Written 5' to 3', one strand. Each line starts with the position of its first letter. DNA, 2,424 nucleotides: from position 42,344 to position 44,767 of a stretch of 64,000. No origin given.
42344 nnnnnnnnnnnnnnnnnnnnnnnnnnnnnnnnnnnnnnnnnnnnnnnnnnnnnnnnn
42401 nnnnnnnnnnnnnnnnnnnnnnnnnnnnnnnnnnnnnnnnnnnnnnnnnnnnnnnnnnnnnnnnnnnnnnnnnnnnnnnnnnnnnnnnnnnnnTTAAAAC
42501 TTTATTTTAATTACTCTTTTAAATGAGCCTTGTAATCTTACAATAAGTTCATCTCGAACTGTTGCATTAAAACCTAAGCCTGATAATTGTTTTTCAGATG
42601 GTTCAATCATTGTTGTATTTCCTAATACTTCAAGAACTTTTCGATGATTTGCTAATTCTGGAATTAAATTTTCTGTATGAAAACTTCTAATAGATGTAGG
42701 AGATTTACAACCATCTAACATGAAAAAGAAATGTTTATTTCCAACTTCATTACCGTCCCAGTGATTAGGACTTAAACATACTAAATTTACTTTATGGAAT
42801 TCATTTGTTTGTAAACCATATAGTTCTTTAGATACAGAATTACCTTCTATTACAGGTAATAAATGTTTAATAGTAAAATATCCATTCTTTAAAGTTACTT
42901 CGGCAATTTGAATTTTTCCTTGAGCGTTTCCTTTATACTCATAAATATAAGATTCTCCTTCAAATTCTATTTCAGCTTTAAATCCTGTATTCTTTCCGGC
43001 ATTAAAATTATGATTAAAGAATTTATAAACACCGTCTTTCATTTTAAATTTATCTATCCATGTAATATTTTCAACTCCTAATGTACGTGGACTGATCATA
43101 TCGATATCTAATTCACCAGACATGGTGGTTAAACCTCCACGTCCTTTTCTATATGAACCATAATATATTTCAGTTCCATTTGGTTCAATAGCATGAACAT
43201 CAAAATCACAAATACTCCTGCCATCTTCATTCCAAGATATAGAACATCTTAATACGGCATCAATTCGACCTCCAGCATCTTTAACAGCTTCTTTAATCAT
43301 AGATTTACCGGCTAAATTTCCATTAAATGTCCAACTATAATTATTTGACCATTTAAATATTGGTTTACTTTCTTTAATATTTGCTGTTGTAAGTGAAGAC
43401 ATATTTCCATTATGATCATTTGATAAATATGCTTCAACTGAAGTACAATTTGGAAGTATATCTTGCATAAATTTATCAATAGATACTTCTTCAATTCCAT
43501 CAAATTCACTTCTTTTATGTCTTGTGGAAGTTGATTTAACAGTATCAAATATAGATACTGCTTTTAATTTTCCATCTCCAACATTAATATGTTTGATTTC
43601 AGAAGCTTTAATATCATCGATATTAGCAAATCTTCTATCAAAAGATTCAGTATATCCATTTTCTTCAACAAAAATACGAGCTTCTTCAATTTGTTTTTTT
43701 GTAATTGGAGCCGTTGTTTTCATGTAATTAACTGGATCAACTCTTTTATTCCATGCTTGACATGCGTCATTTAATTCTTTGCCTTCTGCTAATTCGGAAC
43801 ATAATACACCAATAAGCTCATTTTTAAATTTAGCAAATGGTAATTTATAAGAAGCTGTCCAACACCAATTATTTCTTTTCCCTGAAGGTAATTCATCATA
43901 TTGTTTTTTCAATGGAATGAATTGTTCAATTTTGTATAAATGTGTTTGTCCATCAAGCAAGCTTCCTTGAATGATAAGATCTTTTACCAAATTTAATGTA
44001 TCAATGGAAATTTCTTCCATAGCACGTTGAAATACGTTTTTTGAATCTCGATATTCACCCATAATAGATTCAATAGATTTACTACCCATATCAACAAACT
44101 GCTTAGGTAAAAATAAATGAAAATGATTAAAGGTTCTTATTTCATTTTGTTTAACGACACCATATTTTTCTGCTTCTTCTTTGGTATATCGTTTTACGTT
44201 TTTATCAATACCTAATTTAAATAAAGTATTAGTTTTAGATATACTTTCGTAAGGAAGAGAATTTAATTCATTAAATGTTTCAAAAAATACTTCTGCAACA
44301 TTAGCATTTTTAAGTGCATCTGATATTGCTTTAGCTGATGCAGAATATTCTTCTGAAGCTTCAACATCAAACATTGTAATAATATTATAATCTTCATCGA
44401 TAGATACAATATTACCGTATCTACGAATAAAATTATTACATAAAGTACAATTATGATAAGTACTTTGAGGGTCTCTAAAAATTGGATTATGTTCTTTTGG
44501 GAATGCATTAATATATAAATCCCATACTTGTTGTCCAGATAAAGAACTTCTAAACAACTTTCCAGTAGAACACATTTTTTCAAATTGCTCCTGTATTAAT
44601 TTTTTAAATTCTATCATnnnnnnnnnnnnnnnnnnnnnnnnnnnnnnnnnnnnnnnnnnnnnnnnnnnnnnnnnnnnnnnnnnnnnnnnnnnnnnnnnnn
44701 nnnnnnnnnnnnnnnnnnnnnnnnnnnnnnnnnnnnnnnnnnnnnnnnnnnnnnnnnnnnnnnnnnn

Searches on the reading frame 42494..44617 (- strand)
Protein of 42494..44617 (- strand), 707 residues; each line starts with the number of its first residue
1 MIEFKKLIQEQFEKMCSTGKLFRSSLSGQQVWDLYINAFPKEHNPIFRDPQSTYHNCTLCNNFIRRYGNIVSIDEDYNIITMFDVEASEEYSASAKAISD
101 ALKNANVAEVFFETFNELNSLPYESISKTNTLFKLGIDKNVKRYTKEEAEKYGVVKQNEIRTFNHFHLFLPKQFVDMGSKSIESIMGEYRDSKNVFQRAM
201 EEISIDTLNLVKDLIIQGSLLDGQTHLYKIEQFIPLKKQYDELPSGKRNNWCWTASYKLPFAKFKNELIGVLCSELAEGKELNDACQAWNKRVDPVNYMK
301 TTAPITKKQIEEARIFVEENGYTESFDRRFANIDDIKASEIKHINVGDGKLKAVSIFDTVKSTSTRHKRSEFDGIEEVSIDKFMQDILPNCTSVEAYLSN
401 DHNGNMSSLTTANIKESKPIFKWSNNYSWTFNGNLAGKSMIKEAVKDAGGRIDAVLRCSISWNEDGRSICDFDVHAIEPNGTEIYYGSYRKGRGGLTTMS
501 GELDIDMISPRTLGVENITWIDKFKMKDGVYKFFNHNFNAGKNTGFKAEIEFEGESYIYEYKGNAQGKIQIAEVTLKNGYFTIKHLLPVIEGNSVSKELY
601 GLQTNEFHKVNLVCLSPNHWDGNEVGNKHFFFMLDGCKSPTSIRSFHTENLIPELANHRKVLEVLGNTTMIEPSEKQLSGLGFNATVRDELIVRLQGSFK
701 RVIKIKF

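Call 30: search_protein_families(library=pfam, proteins=[window:42494-44617:-], max_evalue=0.01)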
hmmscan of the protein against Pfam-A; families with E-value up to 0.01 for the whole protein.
window:42494-44617:- (707 aa): 1 family
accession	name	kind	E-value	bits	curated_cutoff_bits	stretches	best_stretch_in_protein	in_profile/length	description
PF23415.1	MAPB1_N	-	0.0051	16.4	27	1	572-630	110-168/197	Microtubule-associated protein 1B N-terminal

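Call 48: search_protein_families(library=phrogs, proteins=[window:42494-44617:-], max_evalue=0.001)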
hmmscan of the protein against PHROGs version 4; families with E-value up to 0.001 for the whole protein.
window:42494-44617:- (707 aa): 4 families
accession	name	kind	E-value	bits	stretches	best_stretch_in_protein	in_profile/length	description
phrog_1735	-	unknown function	3.8e-216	721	1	3-707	6-673/673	-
phrog_23228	-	unknown function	1.9e-102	344.4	1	232-707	3-472/472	-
phrog_25920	-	unknown function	2.3e-23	84.4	1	8-118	11-119/173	-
phrog_21434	-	unknown function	1.9e-19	70.9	1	3-87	6-87/93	-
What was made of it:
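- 42494..44617 (-): First gene behind copy 44643 (707 aa, phrog_1735, function unknown). Call 48.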

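Call 49: find_related_loci(query=window:42494-44617:-, collection=viral_contigs, flank=6000)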
Query window:42494-44617:- (707 aa) in viral_contigs; peptide patterns used: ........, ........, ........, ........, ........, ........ (x = any residue, [..] = any of these).
133 stretches matched a pattern; 73 encode a relative of the query (tblastn E <= 1e-3); 73 distinct loci.
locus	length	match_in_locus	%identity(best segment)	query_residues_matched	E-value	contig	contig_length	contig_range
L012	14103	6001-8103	76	1-707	0e+0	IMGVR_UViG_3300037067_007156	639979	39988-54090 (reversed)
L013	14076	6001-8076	74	1-701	0e+0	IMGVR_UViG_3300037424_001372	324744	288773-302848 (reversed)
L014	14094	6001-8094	75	1-702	0e+0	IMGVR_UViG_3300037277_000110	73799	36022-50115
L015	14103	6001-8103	72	1-707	0e+0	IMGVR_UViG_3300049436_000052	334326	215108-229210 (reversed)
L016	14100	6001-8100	72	1-707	0e+0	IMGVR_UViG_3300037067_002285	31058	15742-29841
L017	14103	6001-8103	72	3-707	0e+0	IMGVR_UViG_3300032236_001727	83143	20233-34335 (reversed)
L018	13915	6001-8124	72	1-707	0e+0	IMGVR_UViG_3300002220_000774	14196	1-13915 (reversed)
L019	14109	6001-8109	69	1-707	0e+0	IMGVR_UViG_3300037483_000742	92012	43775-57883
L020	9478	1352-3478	69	1-707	0e+0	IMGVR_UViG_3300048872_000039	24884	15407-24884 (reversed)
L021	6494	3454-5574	68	1-707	0e+0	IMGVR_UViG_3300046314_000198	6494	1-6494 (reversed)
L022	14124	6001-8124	66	1-707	0e+0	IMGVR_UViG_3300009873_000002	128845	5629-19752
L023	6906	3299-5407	67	1-707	0e+0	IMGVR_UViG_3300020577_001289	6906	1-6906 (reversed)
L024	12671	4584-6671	68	1-707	0e+0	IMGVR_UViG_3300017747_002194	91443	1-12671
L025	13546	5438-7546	67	1-707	0e+0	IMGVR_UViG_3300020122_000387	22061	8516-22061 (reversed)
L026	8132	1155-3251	66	1-707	0e+0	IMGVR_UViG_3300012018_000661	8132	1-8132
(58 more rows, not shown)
